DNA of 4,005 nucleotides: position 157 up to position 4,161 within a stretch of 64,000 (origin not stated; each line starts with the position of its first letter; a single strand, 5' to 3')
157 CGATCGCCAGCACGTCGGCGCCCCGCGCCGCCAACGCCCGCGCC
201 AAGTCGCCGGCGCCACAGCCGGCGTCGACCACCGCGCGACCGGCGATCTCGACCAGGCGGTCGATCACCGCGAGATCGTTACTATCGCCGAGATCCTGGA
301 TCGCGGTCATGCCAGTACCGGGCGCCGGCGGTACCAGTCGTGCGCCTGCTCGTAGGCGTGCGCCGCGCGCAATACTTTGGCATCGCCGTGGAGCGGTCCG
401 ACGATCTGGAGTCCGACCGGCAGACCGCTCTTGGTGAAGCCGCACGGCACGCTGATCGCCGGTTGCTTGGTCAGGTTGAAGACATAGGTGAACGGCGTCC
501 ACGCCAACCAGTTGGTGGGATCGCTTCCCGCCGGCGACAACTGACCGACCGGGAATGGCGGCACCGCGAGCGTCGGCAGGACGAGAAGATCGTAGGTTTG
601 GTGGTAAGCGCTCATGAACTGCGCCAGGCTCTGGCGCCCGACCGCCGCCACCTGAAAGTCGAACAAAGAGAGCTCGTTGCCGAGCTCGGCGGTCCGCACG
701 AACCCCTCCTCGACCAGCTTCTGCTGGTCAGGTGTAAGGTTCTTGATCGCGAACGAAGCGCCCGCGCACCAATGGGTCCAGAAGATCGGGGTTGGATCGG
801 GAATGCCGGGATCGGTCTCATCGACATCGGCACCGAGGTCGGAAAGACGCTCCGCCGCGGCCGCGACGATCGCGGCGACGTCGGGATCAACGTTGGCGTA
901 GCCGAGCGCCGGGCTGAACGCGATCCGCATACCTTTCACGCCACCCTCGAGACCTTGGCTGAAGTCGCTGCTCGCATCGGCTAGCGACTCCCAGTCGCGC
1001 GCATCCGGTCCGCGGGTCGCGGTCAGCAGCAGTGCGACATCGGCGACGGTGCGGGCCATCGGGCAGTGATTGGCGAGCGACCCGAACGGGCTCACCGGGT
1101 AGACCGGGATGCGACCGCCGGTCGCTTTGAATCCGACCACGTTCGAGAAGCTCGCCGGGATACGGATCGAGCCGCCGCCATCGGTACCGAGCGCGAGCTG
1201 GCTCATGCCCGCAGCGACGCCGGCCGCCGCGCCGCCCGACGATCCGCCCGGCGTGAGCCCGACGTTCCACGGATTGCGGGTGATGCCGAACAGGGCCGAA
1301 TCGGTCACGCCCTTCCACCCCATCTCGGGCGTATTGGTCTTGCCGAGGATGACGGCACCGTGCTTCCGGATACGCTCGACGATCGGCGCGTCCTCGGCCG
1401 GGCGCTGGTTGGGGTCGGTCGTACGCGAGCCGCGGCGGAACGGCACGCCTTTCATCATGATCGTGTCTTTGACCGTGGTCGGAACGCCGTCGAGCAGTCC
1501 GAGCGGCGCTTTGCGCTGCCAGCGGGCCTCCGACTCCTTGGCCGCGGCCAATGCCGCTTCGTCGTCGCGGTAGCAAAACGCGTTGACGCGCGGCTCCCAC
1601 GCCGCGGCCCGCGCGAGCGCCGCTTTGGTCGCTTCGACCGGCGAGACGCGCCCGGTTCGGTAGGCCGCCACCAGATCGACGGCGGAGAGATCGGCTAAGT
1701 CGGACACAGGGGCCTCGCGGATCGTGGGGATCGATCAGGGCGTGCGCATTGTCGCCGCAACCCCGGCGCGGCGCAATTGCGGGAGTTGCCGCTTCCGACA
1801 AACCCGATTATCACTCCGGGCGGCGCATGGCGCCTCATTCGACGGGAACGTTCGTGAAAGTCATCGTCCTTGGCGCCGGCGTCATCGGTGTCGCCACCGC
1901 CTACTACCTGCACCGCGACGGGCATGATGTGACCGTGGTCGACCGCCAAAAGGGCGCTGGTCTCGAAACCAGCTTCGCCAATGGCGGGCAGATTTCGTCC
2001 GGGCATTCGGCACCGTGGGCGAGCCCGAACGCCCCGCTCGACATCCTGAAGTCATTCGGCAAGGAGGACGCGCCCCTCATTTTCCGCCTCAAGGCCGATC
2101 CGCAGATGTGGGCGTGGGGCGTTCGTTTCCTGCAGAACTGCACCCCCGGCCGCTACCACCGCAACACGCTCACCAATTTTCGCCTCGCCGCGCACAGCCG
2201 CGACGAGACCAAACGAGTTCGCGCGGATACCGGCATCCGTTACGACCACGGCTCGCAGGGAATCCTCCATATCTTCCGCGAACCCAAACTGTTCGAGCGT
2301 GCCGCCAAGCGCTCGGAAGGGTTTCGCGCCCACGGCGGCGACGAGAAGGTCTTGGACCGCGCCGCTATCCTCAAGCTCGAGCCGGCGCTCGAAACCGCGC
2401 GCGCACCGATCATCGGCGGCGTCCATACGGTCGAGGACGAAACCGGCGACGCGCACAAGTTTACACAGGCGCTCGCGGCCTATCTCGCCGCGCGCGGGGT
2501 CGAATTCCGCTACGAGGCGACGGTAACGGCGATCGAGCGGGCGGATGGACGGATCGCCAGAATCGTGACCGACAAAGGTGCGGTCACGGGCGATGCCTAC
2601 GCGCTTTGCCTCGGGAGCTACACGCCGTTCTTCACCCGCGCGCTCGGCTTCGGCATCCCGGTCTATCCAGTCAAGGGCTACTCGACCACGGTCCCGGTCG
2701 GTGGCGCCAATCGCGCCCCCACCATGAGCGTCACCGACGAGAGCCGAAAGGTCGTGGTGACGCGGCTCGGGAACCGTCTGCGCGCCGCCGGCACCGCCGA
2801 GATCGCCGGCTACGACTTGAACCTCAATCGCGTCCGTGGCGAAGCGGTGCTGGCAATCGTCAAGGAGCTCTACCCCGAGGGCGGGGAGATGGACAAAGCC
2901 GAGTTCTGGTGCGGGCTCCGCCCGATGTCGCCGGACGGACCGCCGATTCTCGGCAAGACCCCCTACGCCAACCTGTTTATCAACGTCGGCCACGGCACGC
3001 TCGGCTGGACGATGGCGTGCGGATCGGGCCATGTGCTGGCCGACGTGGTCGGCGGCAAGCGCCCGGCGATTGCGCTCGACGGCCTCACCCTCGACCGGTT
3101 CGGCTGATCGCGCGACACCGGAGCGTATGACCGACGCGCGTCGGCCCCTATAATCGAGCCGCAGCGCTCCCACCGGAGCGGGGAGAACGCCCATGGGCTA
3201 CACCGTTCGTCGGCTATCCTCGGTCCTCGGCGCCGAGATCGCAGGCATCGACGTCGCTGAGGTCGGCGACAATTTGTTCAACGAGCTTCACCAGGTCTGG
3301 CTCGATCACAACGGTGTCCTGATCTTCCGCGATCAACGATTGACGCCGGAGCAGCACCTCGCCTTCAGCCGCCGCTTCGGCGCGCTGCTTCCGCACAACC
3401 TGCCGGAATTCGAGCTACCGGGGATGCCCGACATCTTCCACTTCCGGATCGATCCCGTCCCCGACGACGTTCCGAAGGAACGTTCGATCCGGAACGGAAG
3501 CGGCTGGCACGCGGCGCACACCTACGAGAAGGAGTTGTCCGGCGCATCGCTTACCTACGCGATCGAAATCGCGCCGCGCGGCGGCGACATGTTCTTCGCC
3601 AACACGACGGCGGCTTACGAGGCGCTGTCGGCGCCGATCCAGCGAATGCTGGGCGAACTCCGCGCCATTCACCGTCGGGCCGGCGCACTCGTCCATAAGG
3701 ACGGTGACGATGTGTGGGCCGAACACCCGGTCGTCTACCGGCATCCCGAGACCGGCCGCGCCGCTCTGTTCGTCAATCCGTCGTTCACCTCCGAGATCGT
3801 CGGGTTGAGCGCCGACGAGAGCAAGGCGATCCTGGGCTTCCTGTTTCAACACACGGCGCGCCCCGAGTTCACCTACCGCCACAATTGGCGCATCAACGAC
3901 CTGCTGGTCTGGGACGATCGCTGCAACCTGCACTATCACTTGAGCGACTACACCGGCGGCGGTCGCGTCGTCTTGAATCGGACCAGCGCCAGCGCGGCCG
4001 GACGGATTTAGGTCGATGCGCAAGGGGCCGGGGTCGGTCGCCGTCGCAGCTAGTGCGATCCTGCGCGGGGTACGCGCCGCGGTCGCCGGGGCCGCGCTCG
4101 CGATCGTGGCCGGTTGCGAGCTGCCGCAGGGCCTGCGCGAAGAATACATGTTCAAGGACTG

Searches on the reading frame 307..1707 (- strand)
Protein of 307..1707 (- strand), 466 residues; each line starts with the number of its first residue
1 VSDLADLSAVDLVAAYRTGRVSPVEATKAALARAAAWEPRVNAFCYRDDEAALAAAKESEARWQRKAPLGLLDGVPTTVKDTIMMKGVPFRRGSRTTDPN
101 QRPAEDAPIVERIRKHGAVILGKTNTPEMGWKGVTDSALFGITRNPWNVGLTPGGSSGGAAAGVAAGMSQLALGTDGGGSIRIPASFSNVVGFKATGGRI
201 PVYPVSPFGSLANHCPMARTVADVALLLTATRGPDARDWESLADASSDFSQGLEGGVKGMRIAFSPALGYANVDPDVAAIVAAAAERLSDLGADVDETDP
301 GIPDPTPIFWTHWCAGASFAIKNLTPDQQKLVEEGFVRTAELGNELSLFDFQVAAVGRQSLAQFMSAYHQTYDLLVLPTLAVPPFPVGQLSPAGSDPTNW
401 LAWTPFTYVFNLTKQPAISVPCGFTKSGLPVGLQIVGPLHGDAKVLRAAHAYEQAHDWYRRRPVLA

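Call 50: search_protein_families(library=pfam, proteins=[window:307-1707:-], max_evalue=0.0001)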
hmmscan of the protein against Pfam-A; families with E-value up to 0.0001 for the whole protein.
window:307-1707:- (466 aa): 1 family
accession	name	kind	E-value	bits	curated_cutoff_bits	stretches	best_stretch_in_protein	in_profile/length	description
PF01425.27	Amidase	-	4.8e-101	339.4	27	1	25-446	1-445/445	Amidase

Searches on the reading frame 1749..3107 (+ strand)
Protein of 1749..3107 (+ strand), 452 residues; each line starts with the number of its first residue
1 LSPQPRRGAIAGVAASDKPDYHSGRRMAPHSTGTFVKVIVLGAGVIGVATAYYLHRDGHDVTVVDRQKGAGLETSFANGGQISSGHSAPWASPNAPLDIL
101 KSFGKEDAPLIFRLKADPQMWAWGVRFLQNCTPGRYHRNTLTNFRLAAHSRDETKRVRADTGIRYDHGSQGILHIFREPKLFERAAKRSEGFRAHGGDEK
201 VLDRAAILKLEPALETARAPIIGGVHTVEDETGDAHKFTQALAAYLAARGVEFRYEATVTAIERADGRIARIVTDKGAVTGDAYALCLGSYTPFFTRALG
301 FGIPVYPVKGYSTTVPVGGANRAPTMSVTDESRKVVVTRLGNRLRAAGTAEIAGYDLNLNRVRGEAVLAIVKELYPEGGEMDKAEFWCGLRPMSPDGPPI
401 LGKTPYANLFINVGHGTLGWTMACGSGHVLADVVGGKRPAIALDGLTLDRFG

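Call 50: search_protein_families(library=pfam, proteins=[window:1749-3107:+], max_evalue=0.0001)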
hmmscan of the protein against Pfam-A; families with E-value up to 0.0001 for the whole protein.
window:1749-3107:+ (452 aa): 8 families
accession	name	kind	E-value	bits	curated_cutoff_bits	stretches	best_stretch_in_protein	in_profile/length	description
PF01266.30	DAO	-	3.9e-73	247.4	27.9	1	37-432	1-352/353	FAD dependent oxidoreductase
PF00070.33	Pyr_redox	-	4.5e-10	40.3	22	1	37-68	1-32/82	Pyridine nucleotide-disulphide oxidoreductase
PF07992.20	Pyr_redox_2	-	3.1e-09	37.1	26.1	0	25-68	134-175/291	Pyridine nucleotide-disulphide oxidoreductase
PF13450.12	NAD_binding_8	-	8.2e-07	29.6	21.9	1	40-74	1-35/68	NAD(P)-binding Rossmann-like domain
PF03486.20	HI0933_like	-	4.1e-06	26.8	50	0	37-83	2-48/244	HI0933-like protein Rossmann domain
PF02558.23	ApbA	-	4.3e-06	26.9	22.2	1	38-86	1-47/150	Ketopantoate reductase PanE/ApbA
PF00890.30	FAD_binding_2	-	9e-06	25.6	20.4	1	38-273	2-179/414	FAD binding domain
PF01593.30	Amino_oxidase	-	3.4e-05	23.8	19.8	0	188-286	163-252/443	Flavin containing amine oxidoreductase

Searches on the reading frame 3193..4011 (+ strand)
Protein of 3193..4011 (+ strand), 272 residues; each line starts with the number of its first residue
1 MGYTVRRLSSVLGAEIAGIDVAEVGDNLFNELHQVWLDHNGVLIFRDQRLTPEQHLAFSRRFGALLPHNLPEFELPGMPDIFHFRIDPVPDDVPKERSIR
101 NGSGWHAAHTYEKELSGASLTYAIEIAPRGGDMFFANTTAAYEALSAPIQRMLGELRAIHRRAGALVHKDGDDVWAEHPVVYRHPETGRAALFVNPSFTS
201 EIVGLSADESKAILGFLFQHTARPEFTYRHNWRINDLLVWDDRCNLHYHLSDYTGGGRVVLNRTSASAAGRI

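Call 50: search_protein_families(library=pfam, proteins=[window:3193-4011:+], max_evalue=0.0001)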
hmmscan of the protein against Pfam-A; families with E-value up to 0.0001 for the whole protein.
window:3193-4011:+ (272 aa): 1 family
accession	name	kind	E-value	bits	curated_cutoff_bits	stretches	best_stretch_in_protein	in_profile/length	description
PF02668.22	TauD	-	1.1e-51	176.7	27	1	5-264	2-266/267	Taurine catabolism dioxygenase TauD, TfdA family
